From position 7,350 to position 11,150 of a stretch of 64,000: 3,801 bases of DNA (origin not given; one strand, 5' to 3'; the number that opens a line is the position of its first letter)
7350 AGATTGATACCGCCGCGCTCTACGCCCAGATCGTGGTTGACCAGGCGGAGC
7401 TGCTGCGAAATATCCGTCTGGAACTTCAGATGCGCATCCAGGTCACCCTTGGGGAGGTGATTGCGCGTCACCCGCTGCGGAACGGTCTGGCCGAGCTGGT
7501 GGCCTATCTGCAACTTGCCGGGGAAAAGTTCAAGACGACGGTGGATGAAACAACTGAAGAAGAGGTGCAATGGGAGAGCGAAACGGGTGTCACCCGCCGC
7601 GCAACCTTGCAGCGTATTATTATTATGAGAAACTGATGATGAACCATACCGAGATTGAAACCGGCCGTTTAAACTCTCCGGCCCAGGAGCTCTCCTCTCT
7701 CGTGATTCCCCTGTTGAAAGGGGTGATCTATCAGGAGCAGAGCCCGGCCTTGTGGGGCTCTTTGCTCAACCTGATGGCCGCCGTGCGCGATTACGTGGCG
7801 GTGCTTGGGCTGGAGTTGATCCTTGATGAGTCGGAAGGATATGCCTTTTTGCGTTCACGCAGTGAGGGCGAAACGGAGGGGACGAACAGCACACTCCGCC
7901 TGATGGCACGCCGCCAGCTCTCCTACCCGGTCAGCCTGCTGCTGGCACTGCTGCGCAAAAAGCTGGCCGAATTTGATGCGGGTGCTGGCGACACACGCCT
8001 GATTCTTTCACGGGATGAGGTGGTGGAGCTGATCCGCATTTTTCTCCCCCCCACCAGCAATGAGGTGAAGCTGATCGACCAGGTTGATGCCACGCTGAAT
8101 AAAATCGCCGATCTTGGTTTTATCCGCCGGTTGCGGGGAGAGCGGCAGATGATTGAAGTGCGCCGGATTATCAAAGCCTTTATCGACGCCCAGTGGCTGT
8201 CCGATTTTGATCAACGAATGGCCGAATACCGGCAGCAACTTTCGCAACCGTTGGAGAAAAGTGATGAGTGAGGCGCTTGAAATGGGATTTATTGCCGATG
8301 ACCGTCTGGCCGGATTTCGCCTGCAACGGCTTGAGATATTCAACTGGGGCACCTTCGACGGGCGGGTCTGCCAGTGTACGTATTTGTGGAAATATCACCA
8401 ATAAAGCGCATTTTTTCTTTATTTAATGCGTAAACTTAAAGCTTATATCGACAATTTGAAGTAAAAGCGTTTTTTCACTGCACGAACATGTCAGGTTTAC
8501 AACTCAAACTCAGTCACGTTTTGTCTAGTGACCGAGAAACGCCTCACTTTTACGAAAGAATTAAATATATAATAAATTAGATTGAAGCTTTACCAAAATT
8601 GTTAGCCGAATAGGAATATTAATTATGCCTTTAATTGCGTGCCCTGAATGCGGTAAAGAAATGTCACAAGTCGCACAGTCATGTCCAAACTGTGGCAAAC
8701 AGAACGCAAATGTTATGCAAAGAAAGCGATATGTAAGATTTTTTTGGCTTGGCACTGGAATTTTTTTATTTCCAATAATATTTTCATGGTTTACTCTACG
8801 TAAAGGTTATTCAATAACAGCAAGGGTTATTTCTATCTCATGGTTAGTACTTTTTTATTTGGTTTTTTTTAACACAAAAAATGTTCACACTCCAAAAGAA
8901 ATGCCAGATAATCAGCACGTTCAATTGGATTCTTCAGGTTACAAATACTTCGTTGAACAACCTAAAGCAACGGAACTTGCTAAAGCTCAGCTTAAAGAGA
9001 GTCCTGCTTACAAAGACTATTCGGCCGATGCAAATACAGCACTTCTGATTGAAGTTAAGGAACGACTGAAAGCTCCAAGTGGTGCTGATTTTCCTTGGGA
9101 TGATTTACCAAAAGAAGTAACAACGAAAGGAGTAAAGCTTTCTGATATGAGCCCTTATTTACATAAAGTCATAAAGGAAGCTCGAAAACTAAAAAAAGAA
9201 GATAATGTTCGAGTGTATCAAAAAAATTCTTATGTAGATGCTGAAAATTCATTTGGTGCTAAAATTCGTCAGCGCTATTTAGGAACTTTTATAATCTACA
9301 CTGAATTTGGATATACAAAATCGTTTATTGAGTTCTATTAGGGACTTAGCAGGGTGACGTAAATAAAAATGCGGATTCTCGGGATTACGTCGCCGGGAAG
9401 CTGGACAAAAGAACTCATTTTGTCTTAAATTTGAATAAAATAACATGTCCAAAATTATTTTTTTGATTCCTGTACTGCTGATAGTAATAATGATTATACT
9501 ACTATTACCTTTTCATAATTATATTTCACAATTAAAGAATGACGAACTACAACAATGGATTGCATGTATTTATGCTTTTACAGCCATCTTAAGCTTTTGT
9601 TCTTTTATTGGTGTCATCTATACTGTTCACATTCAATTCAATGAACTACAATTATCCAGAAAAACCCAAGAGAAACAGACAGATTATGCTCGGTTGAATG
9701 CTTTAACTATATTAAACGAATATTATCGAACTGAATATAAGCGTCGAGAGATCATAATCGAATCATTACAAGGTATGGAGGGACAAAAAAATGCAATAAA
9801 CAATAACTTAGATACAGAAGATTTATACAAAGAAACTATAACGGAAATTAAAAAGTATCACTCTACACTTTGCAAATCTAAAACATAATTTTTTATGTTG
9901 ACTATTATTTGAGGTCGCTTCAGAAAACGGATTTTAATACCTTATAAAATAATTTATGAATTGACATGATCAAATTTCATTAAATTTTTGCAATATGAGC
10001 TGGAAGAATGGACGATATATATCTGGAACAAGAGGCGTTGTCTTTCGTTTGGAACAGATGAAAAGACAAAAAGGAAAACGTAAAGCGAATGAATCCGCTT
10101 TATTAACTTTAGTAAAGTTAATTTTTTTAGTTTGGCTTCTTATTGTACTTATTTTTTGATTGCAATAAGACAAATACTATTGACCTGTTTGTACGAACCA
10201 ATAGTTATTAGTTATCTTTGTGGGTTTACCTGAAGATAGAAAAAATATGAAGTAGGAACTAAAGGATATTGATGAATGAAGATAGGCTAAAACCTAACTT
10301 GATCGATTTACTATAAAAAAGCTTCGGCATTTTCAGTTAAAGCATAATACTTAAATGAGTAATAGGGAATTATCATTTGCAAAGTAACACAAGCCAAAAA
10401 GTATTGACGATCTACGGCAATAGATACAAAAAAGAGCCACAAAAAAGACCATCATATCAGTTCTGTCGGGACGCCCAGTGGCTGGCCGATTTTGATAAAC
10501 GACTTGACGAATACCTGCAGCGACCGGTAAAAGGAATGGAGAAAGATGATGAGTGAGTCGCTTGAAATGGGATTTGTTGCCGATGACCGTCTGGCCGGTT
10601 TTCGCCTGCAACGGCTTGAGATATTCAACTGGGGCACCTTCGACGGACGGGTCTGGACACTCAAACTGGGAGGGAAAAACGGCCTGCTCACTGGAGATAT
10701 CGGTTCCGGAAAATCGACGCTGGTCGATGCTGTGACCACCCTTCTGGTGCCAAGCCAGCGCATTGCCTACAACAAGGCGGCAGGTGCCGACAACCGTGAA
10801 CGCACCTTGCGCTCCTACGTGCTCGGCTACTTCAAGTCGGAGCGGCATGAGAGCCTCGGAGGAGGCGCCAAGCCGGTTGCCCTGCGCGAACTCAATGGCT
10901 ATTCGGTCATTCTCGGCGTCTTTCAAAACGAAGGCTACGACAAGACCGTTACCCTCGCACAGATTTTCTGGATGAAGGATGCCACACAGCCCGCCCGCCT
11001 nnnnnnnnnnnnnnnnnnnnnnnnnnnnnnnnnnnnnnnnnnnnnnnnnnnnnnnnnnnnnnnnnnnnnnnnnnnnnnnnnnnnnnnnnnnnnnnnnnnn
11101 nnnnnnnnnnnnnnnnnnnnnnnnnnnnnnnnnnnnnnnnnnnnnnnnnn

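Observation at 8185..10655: jetB-jetC junction duplicated and split by a 2.1-kb AT-rich insertion; the two halves of the Wadjet locus look like different lineages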

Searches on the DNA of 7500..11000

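Call 73: search_rna_families(source=window, start=7500, end=11000, threshold=evalue, max_evalue=1)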
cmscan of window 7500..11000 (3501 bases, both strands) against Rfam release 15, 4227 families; matches with E-value up to 1: 0.
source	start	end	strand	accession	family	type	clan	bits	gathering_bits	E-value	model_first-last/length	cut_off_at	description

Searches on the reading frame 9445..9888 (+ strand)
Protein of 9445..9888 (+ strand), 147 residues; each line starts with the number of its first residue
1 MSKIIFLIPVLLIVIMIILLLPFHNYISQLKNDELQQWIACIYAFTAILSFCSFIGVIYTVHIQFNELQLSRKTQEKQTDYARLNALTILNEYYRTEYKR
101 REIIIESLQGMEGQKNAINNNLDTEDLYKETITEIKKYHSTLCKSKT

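Call 8: search_protein_families(library=pfam, proteins=[window:9445-9888:+], max_evalue=0.01)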
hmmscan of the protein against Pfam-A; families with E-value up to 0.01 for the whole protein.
window:9445-9888:+ (147 aa): 0 families

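Call 33: search_protein_families(library=padloc, proteins=[window:9445-9888:+], max_evalue=0.01)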
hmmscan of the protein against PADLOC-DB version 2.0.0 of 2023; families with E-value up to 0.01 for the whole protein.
window:9445-9888:+ (147 aa): 0 families

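Call 34: search_protein_families(library=phrogs, proteins=[window:9445-9888:+], max_evalue=0.01)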
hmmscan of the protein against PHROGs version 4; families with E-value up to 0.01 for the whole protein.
window:9445-9888:+ (147 aa): 0 families

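Call 67: search_protein_families(library=ncbifam, proteins=[window:9445-9888:+], max_evalue=0.01)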
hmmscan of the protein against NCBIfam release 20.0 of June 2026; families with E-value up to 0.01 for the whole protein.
window:9445-9888:+ (147 aa): 1 family
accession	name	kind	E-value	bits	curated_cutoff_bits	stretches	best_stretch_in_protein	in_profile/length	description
NF007861.0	PRK10573.1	equivalog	0.0022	17.1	401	1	4-96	169-262/401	protein transport protein HofC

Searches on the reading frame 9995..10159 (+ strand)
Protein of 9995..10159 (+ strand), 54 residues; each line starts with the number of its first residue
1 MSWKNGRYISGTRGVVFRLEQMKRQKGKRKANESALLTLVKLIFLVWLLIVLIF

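Call 8: search_protein_families(library=pfam, proteins=[window:9995-10159:+], max_evalue=0.01)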
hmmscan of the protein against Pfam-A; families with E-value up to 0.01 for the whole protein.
window:9995-10159:+ (54 aa): 0 families

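Call 33: search_protein_families(library=padloc, proteins=[window:9995-10159:+], max_evalue=0.01)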
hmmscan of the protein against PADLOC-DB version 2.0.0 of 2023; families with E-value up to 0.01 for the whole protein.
window:9995-10159:+ (54 aa): 0 families

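Call 34: search_protein_families(library=phrogs, proteins=[window:9995-10159:+], max_evalue=0.01)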
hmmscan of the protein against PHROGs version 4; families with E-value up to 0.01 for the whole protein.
window:9995-10159:+ (54 aa): 0 families

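Call 67: search_protein_families(library=ncbifam, proteins=[window:9995-10159:+], max_evalue=0.01)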
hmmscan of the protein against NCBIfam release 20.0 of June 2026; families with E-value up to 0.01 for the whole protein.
window:9995-10159:+ (54 aa): 0 families

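Call 76: find_encoding_contigs(protein=window:9995-10159:+, flank=10000, max_places=10)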
Protein window:9995-10159:+ (54 aa): 24 contigs read that carry it; 10 places shown.
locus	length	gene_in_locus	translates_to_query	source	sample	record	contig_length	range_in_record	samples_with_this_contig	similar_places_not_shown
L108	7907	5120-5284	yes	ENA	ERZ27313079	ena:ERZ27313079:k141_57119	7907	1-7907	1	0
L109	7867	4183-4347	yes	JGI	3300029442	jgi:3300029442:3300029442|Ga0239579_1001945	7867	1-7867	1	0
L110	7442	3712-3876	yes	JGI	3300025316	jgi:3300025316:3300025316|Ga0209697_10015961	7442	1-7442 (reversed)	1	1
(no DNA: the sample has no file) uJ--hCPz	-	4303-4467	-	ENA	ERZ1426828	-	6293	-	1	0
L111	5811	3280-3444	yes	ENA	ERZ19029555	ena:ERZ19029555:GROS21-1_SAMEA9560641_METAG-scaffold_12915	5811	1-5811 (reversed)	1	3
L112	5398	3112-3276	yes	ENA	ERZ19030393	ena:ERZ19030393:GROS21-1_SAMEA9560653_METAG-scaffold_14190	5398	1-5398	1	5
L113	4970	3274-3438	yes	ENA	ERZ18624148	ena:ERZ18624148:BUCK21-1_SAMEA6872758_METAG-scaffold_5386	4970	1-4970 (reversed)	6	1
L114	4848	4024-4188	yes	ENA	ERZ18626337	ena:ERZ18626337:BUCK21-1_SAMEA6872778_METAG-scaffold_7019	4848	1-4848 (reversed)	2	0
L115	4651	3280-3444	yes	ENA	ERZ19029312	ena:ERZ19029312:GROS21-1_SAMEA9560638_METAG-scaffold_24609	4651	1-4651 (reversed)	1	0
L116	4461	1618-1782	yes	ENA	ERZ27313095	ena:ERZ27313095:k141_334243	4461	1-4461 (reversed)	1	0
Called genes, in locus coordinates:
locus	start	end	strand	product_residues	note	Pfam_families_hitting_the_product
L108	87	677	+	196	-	-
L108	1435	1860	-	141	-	-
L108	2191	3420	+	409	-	-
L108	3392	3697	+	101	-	-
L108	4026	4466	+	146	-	-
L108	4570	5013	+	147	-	-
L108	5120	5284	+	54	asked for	-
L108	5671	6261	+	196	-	PF13555:AAA_29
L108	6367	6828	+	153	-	-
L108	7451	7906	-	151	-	?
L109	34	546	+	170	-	PF21957:Zn_ribbon_16, PF19898:DUF6371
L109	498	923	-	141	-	-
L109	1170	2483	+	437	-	-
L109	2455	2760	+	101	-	-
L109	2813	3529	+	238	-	PF13240:Zn_Ribbon_1 (weak)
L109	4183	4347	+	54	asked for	-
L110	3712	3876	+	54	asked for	-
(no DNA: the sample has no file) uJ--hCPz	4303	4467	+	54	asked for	-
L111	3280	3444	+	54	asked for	-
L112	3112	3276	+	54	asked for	-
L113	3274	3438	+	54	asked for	-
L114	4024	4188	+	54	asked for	-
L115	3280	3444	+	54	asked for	-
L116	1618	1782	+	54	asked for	-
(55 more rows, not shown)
